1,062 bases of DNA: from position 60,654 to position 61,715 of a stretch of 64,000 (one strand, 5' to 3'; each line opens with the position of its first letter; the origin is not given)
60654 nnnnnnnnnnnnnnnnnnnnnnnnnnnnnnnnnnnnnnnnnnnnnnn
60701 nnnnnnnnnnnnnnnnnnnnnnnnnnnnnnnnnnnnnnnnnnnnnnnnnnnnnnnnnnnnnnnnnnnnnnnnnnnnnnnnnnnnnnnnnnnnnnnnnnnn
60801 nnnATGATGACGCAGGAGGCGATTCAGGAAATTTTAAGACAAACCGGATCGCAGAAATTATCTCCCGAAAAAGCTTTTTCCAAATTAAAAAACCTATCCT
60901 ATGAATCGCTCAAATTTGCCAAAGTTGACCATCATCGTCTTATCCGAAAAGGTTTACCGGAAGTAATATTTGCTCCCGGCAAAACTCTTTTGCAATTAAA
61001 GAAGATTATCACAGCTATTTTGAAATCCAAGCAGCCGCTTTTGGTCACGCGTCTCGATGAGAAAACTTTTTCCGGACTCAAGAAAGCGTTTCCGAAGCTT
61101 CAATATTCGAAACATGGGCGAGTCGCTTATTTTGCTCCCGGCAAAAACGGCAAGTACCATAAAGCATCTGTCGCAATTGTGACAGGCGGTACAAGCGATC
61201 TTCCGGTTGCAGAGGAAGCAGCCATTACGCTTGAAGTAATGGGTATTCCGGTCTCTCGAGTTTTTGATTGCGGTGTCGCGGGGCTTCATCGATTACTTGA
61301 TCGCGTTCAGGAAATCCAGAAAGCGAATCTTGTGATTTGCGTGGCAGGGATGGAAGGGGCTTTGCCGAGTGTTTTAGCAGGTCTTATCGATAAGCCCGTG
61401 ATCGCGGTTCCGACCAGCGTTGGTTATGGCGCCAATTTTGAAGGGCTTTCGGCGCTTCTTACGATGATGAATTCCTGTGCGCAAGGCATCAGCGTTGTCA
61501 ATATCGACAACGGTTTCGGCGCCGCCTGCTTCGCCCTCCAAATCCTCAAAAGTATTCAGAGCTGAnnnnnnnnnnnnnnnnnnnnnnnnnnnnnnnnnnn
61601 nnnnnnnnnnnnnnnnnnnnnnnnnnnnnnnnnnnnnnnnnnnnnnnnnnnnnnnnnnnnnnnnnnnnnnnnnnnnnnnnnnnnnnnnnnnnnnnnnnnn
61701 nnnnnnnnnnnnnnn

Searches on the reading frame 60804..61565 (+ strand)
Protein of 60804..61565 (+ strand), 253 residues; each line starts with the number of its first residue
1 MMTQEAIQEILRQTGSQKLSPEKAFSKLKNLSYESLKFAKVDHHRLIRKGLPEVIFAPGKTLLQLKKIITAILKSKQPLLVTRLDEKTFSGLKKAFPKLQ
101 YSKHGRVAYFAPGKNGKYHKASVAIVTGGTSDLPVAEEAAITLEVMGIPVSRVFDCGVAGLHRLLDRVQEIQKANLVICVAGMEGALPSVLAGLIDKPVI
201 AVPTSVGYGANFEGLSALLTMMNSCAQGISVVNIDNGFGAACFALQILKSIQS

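Call 11: find_encoding_contigs(protein=window:60804-61565:+, flank=6000, max_places=10)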
Protein window:60804-61565:+ (253 aa): 1 contig read that carries it; 1 place shown.
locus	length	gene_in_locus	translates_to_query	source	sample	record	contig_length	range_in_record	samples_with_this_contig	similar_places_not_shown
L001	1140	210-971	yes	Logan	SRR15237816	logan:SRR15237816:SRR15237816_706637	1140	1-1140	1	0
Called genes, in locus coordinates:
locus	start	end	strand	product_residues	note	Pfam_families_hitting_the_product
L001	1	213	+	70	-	?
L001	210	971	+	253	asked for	PF00731:AIRC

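Call 27: find_homologous_proteins(query=window:60804-61562:+, max_evalue=1e-40)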
Query window:60804-61562:+ (253 aa): 7995 proteins with E <= 1e-40 among 8000 candidates; the best 120 are listed.
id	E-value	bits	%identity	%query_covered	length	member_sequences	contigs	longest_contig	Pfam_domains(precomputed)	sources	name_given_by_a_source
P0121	9.1e-159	544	100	100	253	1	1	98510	PF00731.27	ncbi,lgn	-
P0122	4.1e-143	493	89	100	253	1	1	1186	PF00731.27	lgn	-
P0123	1.5e-124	432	78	96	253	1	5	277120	PF00731.27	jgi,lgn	-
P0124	4.0e-100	352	62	98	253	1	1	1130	PF00731.27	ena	-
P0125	1.4e-99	351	64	97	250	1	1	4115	PF00731.27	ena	-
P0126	2.5e-99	350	65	98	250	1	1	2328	PF00731.27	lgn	-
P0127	4.2e-99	349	61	98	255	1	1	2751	PF00731.27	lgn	-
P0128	2.0e-98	347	62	98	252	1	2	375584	PF00731.27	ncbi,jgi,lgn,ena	-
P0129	5.1e-98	345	65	98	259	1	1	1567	PF00731.27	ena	-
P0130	5.7e-98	345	64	98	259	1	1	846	PF00731.27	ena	-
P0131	1.2e-97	344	65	99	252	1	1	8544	PF00731.27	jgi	jgi:hypothetical protein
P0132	1.1e-96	341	62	97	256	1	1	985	PF00731.27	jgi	jgi:NCAIR mutase (PurE)-related protein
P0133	1.2e-96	341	63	97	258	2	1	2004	PF00731.27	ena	-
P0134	3.3e-96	340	63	98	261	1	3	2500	PF00731.27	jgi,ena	-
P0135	5.9e-96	339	62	98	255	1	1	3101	PF00731.27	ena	-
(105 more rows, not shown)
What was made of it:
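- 60804..61565 (+): larB (AIRC-family nickel-pincer cofactor gene). Its last two codons and TGA stop lie inside the left closing arm of module A. Homologues are named LarB in call 27.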

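Call 28: find_encoding_contigs(protein=P0122, flank=4000, max_places=4)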
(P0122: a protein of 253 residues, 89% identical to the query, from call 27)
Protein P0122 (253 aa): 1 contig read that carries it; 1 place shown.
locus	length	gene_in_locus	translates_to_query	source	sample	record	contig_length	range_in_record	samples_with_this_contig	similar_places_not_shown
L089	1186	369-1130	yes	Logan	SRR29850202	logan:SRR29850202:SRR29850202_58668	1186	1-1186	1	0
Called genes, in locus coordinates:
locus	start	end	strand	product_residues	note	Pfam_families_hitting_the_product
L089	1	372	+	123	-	?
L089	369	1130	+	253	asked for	PF00731:AIRC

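Call 74: search_protein_families(library=pfam, proteins=[window:60804-61562:+], max_evalue=0.01)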
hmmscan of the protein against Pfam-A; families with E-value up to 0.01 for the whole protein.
window:60804-61562:+ (253 aa): 1 family
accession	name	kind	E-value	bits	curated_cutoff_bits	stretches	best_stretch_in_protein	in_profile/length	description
PF00731.26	AIRC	-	9.4e-21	74.3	30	1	123-249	2-128/148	AIR carboxylase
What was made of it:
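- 60804..61565 (+): Pfam AIRC in calls 11 and 74.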
